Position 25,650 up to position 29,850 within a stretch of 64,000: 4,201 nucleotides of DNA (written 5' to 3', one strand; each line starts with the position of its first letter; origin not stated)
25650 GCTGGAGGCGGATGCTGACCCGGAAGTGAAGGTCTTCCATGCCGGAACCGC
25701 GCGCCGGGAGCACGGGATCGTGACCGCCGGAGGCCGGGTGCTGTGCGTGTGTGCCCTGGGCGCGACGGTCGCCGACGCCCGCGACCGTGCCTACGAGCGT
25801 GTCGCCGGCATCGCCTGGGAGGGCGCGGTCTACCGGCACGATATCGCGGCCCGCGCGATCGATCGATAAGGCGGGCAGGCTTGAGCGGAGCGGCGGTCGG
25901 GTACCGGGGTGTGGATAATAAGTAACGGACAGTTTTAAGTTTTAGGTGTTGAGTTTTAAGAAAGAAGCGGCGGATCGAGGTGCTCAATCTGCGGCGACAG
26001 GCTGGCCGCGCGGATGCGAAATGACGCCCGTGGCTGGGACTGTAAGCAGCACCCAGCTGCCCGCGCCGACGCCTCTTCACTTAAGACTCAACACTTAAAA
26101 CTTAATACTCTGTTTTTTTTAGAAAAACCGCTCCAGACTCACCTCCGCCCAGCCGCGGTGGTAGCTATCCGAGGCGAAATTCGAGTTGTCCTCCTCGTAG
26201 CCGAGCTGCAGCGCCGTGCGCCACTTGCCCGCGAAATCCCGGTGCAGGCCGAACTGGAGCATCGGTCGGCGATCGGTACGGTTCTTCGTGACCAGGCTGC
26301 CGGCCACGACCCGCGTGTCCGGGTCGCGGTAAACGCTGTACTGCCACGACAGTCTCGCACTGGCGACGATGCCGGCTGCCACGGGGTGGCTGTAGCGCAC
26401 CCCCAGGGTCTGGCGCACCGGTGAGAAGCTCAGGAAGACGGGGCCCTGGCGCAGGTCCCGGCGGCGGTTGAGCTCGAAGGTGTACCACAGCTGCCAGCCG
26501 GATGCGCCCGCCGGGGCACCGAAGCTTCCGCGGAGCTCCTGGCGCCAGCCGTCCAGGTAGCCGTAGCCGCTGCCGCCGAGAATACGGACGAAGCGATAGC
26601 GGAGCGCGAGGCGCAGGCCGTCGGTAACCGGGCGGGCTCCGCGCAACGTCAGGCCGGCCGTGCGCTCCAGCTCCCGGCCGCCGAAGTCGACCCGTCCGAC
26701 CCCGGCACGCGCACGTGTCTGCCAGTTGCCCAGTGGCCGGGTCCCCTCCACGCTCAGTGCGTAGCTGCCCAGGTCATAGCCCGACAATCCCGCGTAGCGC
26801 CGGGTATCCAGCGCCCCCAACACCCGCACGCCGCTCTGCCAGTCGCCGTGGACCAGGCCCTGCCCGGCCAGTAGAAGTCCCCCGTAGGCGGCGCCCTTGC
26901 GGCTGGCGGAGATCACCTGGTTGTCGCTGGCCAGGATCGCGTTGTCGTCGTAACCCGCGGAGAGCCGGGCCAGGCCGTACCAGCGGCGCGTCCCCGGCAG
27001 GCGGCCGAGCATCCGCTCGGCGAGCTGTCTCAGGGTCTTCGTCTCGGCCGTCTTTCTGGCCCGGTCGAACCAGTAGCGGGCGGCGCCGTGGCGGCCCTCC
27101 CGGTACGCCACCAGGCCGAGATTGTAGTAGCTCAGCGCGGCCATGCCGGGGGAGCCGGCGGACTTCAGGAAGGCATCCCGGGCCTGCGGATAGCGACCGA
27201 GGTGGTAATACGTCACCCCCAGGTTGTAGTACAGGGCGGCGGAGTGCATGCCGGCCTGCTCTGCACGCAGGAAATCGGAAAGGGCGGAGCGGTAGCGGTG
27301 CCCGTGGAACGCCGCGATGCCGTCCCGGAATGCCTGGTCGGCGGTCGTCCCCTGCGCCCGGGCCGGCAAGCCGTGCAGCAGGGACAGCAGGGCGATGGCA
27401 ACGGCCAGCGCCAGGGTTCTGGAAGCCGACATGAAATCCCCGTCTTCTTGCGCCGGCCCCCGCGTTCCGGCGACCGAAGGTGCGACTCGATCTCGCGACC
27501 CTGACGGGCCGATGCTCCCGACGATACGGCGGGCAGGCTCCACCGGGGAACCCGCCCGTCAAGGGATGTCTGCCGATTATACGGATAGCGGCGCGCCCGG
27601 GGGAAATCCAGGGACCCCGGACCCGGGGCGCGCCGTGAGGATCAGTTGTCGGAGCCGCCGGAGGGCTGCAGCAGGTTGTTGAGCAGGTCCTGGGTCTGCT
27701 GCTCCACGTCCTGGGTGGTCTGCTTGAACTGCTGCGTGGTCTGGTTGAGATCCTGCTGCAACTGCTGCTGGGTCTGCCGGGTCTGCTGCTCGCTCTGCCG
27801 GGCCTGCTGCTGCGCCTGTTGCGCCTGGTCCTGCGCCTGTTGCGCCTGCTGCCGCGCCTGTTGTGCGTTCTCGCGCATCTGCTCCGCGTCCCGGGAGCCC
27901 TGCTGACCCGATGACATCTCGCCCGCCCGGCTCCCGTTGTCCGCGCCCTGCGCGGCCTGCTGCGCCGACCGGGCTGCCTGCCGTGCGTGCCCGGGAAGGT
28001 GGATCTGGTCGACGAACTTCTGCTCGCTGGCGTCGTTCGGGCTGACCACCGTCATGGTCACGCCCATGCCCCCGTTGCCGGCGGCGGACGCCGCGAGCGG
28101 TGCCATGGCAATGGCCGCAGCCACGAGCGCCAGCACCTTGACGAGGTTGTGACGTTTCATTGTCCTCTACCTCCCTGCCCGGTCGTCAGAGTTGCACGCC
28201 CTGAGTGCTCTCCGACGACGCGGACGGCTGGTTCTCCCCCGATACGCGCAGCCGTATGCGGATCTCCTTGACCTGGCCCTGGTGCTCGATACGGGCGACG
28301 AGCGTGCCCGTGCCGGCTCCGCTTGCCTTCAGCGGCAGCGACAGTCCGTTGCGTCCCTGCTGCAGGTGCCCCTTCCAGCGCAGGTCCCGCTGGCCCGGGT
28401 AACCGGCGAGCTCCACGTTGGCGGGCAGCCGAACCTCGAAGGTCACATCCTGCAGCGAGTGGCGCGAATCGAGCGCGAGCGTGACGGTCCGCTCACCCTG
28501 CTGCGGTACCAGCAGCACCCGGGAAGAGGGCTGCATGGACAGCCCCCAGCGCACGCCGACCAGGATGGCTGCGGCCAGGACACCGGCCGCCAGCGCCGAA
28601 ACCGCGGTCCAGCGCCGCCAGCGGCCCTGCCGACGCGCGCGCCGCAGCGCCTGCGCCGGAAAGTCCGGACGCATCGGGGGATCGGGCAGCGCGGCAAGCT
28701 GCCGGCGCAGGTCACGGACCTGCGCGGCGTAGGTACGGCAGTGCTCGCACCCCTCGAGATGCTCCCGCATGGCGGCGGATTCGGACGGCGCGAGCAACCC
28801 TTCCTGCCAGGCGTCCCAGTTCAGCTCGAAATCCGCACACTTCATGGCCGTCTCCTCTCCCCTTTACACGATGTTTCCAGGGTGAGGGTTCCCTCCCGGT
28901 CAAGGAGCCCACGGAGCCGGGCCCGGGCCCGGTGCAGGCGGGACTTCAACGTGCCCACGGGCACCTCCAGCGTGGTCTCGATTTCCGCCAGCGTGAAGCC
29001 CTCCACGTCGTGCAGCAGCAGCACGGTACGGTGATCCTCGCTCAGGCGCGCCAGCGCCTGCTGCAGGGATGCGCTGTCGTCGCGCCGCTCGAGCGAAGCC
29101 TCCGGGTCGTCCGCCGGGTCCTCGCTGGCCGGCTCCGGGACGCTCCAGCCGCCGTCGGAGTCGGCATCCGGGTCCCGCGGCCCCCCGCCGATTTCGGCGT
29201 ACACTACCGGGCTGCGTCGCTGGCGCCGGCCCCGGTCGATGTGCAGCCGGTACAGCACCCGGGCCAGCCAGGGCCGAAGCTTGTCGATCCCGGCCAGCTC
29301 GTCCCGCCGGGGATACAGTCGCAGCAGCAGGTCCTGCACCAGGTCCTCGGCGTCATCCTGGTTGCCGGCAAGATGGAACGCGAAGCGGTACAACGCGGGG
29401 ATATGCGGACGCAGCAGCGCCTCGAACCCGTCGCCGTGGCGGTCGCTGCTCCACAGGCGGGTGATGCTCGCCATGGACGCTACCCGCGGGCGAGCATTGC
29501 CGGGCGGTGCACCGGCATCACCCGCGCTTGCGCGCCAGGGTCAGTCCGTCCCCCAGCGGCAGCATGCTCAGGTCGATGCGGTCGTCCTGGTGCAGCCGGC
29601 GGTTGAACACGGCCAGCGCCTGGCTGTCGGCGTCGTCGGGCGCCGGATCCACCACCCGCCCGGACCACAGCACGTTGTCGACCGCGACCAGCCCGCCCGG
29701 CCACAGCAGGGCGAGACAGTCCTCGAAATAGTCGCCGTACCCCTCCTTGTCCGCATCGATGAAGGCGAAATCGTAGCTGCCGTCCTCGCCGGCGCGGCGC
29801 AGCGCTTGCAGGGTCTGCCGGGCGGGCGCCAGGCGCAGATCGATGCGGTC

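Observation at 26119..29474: ECF sigma / anti-sigma / Gln-rich secreted protein / TPR-beta-barrel OMP: a four-gene envelope module with no described counterpart that I know of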

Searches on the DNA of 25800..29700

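Call 60: search_rna_families(source=window, start=25800, end=29700, threshold=evalue, max_evalue=1)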
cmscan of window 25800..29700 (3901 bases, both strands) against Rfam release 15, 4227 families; matches with E-value up to 1: 0.
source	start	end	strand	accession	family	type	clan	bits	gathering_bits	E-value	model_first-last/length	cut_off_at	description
